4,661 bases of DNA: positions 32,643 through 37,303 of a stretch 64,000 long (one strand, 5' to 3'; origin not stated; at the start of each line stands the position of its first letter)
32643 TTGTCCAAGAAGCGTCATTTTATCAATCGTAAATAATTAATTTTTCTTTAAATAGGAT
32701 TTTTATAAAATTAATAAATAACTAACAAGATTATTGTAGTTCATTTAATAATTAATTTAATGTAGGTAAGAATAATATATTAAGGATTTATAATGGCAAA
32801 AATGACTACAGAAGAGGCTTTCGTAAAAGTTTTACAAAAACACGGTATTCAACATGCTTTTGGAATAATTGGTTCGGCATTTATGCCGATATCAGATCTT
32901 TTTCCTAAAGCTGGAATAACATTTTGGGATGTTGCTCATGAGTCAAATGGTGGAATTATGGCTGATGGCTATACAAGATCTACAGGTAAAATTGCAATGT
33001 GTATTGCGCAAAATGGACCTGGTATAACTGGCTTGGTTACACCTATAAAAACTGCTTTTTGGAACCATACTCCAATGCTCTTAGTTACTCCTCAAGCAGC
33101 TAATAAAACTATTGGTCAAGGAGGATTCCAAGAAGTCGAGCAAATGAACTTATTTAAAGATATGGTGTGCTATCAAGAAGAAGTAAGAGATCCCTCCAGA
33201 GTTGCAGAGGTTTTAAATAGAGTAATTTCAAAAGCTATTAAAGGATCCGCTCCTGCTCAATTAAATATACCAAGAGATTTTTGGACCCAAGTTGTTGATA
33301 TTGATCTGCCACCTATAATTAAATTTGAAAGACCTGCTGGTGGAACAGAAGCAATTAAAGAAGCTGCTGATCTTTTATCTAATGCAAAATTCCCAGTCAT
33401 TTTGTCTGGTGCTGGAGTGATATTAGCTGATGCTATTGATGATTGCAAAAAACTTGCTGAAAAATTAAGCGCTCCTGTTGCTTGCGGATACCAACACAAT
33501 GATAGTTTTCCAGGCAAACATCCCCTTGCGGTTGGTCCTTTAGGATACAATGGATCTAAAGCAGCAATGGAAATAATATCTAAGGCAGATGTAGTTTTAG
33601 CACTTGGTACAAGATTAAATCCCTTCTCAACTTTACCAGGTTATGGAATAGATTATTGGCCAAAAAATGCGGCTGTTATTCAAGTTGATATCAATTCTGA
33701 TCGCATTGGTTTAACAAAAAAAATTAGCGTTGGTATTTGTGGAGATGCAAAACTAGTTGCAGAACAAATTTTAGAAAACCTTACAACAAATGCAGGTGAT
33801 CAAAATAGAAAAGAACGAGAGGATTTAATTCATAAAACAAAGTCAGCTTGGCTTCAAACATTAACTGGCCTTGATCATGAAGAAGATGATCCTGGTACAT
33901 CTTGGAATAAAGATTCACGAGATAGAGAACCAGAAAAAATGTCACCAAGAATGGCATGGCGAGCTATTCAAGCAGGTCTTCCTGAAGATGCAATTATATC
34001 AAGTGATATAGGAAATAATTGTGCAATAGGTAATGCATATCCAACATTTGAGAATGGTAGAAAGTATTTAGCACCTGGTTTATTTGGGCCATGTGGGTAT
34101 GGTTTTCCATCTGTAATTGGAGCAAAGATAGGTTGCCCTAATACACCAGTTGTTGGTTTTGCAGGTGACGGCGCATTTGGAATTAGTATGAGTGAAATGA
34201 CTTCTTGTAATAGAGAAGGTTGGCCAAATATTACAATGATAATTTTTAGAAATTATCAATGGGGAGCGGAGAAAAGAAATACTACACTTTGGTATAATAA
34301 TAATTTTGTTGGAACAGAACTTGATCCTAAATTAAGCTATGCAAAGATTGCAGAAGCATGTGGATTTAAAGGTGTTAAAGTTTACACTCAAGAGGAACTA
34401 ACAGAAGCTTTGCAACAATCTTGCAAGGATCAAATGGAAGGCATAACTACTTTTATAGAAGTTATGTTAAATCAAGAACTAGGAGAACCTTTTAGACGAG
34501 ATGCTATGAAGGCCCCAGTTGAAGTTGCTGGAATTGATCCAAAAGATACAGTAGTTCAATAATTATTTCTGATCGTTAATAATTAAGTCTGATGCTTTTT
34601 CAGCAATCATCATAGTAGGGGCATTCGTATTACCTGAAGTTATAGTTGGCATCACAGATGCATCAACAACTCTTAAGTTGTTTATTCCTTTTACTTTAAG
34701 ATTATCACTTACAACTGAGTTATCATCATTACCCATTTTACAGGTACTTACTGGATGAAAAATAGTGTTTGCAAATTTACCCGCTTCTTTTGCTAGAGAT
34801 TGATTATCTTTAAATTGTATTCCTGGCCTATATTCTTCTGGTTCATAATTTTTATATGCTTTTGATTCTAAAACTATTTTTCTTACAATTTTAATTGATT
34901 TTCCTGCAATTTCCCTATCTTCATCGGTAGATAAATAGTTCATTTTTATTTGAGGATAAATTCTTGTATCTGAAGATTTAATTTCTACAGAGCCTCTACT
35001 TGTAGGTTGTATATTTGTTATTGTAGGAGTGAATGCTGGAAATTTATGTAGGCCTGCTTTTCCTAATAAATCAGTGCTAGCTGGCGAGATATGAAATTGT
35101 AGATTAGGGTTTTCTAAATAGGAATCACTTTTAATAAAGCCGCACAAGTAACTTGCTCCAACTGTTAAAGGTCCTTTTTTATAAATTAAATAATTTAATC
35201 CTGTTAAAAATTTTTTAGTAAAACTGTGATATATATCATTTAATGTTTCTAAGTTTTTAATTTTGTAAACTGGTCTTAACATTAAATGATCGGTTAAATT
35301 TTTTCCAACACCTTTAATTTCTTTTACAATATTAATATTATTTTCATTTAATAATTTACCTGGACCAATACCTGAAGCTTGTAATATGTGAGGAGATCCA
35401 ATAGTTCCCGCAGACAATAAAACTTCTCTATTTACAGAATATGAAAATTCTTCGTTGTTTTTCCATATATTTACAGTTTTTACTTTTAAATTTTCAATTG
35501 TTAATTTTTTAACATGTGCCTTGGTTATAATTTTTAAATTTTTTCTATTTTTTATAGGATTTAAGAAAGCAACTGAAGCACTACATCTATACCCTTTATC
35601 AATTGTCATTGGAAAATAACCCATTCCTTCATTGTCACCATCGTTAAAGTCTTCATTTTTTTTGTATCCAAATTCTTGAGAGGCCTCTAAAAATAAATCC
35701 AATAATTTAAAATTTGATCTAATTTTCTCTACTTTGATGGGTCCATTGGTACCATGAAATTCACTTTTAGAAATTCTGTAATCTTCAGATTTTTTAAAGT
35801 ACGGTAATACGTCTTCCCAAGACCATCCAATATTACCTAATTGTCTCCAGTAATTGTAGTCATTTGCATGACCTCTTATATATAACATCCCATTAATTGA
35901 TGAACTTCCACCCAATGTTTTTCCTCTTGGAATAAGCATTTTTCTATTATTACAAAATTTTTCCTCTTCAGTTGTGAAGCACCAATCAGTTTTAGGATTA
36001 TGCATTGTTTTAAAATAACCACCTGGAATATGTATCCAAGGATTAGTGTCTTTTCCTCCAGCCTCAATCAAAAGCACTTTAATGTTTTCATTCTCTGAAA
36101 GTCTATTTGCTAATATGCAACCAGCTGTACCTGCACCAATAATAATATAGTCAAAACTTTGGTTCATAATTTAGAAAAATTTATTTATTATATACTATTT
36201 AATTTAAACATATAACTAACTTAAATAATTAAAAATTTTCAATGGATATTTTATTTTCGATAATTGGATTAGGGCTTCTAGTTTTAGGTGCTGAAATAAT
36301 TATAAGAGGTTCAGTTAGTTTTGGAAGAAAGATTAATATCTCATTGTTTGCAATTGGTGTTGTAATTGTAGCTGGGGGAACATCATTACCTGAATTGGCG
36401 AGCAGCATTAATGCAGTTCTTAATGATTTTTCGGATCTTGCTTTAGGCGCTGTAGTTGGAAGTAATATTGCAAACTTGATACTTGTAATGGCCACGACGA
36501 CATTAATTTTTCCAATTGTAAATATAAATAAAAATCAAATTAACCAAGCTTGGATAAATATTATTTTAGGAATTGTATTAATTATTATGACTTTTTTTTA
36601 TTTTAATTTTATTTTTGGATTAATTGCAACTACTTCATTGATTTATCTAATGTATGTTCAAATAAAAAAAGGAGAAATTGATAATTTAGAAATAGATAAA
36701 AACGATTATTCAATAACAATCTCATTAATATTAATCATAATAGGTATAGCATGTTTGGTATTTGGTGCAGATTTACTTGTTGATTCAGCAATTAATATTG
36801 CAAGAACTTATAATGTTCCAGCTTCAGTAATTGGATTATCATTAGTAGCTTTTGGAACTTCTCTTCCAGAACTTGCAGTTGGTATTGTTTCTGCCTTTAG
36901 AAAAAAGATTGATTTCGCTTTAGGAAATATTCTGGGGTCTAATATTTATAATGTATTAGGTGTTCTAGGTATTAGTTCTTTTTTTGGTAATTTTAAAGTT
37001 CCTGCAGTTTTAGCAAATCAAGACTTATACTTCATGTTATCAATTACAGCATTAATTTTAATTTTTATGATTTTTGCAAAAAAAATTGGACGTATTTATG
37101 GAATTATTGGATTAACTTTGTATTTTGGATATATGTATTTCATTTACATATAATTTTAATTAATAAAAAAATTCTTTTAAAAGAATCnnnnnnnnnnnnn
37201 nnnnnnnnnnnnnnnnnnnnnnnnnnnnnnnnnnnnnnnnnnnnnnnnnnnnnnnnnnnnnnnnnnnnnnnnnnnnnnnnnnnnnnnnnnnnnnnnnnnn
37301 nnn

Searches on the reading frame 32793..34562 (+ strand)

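Call 36: search_protein_families(library=pfam, proteins=[window:32793-34562:+], max_evalue=0.00001)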
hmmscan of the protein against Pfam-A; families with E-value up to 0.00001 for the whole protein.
window:32793-34562:+ (589 aa): 3 families
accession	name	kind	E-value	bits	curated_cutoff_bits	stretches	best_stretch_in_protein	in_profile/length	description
PF00205.28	TPP_enzyme_M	-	1.2e-36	125.9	30.4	1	188-325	1-136/137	Thiamine pyrophosphate enzyme, central domain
PF02775.26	TPP_enzyme_C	-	9.6e-32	110.3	21.9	1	405-555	1-149/151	Thiamine pyrophosphate enzyme, C-terminal TPP binding domain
PF02776.23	TPP_enzyme_N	-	1.5e-30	105.8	26.8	1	4-119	1-118/119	Thiamine pyrophosphate enzyme, N-terminal TPP binding domain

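Call 37: search_protein_families(library=ncbifam, proteins=[window:32793-34562:+], max_evalue=1e-10)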
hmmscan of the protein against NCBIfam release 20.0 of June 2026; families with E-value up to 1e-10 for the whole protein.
window:32793-34562:+ (589 aa): 50 families (the best 25 are shown)
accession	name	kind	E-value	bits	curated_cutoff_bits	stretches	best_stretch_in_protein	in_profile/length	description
NF005713.0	PRK07525.1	subfamily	0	1026.6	620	1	2-586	4-589/592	sulfoacetaldehyde acetyltransferase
TIGR03457.1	sulphoacet_xsc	equivalog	4.8e-288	956.4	676.4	1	3-578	1-575/579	sulfoacetaldehyde acetyltransferase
TIGR00118.1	acolac_lg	equivalog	2.7e-90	303.4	538.35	1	4-559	1-534/557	biosynthetic-type acetolactate synthase large subunit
NF004919.0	PRK06276.1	equivalog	1.5e-87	294.3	866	1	4-548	1-530/582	acetolactate synthase large subunit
NF004710.0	PRK06048.1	equivalog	1.1e-85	288.2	976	1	2-553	6-534/561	acetolactate synthase large subunit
NF006052.0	PRK08199.1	subfamily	1e-81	275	539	1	3-563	7-541/559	thiamine pyrophosphate protein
NF006122.0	PRK08266.1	subfamily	1.4e-78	264.7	571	2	1-359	1-351/543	hypothetical protein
NF005860.0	PRK07789.1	equivalog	2.6e-77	260.6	881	1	2-544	32-565/615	acetolactate synthase large subunit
NF006377.0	PRK08611.1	equivalog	1.3e-75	255.1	742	1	1-559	1-529/576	pyruvate oxidase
NF005058.0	PRK06466.1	equivalog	5.8e-74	249.5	951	1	2-561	2-549/574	acetolactate synthase 3 large subunit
NF006524.0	PRK08978.1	equivalog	2.5e-73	247.2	738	1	7-546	4-514/548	acetolactate synthase 2 catalytic subunit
NF006016.1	PRK08155.1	equivalog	3.4e-73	247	870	1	3-546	2-522/554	acetolactate synthase large subunit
NF005039.0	PRK06456.1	equivalog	1.4e-69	235.1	868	1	10-562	8-547/572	acetolactate synthase large subunit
NF006319.0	PRK08527.1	equivalog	1.4e-69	235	905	1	1-560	1-539/565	acetolactate synthase large subunit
NF005712.0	PRK07524.1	subfamily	5.5e-68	229.7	500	1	4-559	3-529/536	5-guanidino-2-oxopentanoate decarboxylase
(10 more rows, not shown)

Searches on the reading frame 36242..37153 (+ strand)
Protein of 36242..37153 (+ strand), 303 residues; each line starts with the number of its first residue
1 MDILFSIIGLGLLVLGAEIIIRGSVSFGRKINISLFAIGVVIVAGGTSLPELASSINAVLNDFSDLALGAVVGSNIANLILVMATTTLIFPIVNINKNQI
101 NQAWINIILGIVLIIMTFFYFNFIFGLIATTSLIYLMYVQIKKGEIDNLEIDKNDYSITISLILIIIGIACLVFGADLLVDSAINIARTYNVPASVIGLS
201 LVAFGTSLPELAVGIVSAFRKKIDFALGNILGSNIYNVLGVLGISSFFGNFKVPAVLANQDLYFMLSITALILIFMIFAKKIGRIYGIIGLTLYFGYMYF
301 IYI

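Call 97: search_protein_families(library=pfam, proteins=[window:36242-37153:+], max_evalue=0.05)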
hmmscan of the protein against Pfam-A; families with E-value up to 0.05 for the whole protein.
window:36242-37153:+ (303 aa): 1 family
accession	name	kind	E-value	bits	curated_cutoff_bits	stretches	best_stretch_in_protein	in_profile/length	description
PF01699.29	Na_Ca_ex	-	3e-50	170.5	24.9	2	161-302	2-150/151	Sodium/calcium exchanger protein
